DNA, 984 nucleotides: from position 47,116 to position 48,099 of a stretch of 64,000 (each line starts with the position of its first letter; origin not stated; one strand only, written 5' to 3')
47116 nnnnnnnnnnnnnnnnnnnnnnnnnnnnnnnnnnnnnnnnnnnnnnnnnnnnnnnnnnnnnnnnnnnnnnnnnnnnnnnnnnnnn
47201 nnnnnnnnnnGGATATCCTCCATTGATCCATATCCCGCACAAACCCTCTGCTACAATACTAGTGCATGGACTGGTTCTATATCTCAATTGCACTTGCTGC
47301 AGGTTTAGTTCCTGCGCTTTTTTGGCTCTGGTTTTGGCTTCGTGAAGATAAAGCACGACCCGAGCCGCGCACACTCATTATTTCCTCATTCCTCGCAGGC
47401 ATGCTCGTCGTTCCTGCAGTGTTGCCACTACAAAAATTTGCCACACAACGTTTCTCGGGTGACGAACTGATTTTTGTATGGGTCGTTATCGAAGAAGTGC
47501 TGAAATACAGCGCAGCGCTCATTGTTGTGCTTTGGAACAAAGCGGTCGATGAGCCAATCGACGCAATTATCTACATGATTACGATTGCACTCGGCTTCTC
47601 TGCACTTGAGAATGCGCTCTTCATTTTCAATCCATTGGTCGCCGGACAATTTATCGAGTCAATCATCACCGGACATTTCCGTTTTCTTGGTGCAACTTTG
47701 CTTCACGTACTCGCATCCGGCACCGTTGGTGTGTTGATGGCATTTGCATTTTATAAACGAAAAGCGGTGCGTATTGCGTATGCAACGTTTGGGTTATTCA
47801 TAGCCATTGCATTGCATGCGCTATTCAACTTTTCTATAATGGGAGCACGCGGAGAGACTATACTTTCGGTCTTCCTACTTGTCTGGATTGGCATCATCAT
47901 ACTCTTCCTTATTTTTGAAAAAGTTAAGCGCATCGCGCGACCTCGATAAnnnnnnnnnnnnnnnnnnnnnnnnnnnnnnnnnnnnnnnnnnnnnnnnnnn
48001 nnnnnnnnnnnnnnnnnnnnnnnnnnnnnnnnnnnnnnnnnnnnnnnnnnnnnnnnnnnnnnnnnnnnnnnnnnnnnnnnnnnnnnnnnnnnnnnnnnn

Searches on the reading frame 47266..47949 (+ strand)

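Call 9: search_protein_families(library=pfam, proteins=[window:47266-47949:+], max_evalue=0.001)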
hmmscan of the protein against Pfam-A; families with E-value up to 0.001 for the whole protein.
window:47266-47949:+ (227 aa): 1 family
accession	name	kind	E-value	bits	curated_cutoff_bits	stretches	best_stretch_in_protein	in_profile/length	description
PF13367.11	PrsW-protease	-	1e-25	90.9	23.5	1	33-209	1-189/196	PrsW family intramembrane metalloprotease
